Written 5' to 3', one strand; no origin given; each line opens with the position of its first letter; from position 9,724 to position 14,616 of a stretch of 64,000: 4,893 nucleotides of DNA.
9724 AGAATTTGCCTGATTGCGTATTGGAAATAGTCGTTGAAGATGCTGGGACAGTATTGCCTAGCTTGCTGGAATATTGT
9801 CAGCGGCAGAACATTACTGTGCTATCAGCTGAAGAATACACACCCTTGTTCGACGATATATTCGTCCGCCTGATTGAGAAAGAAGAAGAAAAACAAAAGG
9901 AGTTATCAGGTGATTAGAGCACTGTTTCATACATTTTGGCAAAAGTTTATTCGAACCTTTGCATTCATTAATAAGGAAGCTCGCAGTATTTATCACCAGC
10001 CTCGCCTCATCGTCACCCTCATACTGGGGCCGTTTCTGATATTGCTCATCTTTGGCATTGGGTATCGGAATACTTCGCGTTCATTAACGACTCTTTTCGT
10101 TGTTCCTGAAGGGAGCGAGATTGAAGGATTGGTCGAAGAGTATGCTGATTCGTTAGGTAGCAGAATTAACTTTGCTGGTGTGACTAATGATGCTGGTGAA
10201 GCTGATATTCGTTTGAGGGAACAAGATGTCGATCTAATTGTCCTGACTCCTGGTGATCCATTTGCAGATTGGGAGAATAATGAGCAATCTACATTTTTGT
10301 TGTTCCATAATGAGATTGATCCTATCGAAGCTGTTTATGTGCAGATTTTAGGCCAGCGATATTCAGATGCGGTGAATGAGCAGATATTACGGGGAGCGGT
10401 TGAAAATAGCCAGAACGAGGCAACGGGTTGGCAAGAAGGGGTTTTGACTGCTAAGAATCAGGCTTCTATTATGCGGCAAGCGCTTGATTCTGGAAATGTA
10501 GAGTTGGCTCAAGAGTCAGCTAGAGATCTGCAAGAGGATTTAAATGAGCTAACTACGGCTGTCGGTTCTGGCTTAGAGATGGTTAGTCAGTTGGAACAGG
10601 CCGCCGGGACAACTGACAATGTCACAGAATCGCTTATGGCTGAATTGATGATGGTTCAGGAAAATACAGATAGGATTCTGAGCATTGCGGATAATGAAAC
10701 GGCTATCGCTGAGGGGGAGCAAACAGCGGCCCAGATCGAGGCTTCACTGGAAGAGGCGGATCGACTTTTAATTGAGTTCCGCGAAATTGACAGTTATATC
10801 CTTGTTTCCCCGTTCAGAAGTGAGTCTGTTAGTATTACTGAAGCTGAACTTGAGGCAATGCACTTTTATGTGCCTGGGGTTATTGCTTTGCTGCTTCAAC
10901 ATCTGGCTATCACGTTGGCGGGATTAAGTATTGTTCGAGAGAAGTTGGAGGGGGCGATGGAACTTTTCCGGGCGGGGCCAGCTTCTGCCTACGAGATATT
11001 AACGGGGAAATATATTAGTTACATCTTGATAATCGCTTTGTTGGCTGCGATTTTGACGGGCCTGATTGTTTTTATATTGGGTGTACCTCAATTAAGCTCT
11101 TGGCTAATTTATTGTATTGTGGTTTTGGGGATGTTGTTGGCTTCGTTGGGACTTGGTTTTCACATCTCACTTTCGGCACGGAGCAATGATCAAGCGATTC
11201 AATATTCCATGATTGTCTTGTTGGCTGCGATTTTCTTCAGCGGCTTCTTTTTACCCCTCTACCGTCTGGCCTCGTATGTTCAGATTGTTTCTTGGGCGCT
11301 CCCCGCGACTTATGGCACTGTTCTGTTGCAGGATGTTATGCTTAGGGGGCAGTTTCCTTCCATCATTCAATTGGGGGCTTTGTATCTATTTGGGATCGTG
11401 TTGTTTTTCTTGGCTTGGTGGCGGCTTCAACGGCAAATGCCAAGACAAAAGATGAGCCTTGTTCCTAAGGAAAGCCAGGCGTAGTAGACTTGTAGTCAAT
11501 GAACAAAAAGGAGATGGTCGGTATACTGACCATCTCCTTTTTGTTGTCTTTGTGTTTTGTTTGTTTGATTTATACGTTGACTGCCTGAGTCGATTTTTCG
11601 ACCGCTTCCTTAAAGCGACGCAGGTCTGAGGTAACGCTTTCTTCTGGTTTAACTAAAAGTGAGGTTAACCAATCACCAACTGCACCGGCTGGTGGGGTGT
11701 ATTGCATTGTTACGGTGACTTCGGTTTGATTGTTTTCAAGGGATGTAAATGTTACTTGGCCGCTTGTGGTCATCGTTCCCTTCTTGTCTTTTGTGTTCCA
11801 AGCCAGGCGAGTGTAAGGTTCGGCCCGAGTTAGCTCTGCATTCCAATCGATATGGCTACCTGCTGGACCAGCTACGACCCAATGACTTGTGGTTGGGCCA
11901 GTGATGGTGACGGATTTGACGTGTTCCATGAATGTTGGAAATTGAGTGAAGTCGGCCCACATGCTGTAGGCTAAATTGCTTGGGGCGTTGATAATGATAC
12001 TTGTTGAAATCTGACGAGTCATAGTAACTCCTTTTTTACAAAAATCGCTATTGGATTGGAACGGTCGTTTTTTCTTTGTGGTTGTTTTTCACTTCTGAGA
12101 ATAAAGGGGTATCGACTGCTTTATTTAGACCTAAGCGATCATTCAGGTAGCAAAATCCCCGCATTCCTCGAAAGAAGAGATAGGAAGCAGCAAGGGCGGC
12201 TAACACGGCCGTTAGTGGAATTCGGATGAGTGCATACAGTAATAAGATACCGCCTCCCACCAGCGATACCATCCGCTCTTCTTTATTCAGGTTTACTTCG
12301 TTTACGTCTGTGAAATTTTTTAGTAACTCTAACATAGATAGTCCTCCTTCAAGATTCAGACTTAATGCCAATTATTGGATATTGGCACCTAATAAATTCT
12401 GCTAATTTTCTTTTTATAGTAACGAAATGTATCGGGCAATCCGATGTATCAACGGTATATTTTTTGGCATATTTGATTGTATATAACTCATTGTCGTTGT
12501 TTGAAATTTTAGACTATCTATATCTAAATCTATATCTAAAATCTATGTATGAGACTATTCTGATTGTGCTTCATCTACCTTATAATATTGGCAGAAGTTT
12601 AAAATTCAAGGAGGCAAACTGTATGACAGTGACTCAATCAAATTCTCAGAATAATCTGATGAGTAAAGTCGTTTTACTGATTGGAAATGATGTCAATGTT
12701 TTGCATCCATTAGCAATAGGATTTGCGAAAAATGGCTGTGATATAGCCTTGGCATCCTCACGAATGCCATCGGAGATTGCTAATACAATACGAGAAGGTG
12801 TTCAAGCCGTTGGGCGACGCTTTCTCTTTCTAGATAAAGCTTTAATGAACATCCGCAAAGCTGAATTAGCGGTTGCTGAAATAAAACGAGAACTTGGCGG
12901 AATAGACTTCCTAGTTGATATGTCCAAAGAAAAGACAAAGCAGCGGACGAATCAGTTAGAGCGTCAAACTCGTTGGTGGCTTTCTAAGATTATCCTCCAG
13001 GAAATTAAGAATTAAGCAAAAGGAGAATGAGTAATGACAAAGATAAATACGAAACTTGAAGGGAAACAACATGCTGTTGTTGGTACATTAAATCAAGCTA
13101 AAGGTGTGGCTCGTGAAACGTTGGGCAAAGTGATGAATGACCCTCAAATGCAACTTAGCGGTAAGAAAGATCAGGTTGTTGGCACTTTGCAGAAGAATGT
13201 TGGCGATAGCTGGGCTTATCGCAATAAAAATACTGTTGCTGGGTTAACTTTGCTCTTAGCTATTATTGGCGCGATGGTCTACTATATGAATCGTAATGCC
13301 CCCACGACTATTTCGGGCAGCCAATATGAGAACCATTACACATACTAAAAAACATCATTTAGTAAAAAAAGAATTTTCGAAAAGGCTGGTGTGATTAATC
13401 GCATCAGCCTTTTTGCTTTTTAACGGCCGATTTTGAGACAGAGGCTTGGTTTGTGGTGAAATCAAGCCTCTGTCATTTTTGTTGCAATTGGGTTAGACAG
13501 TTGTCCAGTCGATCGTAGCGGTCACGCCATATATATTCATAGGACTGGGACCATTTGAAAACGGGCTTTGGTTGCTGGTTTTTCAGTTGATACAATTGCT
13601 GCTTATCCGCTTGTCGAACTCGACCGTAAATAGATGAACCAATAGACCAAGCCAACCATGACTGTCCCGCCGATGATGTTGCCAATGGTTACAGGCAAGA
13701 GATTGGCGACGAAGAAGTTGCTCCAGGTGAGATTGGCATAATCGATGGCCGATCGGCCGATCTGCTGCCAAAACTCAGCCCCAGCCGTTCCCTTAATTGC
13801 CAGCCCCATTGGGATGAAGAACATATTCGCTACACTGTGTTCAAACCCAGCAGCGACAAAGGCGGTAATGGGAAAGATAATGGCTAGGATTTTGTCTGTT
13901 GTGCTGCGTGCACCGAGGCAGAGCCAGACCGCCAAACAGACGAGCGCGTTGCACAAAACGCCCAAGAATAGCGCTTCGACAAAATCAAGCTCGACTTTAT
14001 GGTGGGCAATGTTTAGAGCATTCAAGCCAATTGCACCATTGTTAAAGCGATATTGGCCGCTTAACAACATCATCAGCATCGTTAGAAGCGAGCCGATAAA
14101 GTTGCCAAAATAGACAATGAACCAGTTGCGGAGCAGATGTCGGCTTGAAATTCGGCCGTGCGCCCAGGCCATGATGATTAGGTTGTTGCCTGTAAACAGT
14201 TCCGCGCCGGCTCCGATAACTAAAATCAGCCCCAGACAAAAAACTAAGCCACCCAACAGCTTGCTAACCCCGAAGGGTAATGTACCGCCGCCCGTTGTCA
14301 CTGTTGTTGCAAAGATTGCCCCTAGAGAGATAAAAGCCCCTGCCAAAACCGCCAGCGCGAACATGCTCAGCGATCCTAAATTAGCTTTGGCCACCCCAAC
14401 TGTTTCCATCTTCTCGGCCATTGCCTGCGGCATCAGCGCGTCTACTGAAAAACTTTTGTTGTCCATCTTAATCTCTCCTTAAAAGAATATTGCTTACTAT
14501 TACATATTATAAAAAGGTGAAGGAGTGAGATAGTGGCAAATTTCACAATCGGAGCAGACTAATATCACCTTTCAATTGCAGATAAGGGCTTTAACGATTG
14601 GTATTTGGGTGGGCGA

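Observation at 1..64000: Hyper-abundant palindrome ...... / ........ across the whole window (HIP-like element)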

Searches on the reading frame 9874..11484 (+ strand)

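Call 64: search_protein_families(library=pfam, proteins=[window:9874-11484:+], max_evalue=0.0001)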
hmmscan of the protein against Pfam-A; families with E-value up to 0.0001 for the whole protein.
window:9874-11484:+ (536 aa): 3 families
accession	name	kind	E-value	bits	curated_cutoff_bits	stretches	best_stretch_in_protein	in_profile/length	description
PF12698.13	ABC2_membrane_3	-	1.7e-24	87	31.6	1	45-516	3-347/347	ABC-2 family transporter protein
PF01061.29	ABC2_membrane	-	2.5e-19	70.1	26.9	1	331-489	51-210/211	ABC-2 type transporter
PF12679.13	ABC2_membrane_2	-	1.2e-10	41.5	27.2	1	262-520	38-280/283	ABC-2 family transporter protein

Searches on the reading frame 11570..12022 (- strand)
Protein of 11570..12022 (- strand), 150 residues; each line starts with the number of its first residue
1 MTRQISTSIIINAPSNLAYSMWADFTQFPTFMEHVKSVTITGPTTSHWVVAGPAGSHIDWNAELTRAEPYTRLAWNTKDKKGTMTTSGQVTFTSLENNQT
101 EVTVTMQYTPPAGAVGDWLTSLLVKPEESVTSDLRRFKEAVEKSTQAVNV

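Call 64: search_protein_families(library=pfam, proteins=[window:11570-12022:-], max_evalue=0.0001)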
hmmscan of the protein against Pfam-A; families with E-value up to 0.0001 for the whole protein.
window:11570-12022:- (150 aa): 2 families
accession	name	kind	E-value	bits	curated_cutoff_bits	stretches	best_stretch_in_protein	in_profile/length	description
PF10604.15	Polyketide_cyc2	-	6.7e-11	43.1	27.4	1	4-142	3-142/142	Polyketide cyclase / dehydrase and lipid transport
PF03364.25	Polyketide_cyc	-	6.3e-10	39.8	23.4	1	11-118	1-108/126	Polyketide cyclase / dehydrase and lipid transport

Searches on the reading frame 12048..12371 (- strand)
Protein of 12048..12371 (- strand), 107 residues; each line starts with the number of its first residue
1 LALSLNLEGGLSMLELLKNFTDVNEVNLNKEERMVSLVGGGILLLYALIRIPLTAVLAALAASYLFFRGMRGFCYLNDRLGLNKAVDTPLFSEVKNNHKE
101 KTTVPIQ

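Call 64: search_protein_families(library=pfam, proteins=[window:12048-12371:-], max_evalue=0.0001)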
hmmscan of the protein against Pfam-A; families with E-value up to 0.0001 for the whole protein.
window:12048-12371:- (107 aa): 1 family
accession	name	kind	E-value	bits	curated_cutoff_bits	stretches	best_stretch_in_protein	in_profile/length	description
PF11127.14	YgaP-like_TM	-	5.5e-06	26.9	25.3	1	26-84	3-62/66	Inner membrane protein YgaP-like, transmembrane domain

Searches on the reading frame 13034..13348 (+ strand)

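Call 64: search_protein_families(library=pfam, proteins=[window:13034-13348:+], max_evalue=0.0001)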
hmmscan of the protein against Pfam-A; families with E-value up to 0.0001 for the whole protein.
window:13034-13348:+ (104 aa): 1 family
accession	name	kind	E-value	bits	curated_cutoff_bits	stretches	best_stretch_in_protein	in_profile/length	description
PF05532.17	CsbD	-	4.8e-12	46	40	1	17-58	5-46/53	CsbD-like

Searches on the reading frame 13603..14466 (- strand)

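Call 65: search_protein_families(library=pfam, proteins=[window:13603-14466:-], max_evalue=0.0001)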
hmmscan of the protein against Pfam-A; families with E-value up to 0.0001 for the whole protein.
window:13603-14466:- (287 aa): 1 family
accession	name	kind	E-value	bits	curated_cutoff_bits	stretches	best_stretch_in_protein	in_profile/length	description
PF01226.23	Form_Nir_trans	-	3.6e-80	269.3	34.6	1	16-277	2-240/240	Formate/nitrite transporter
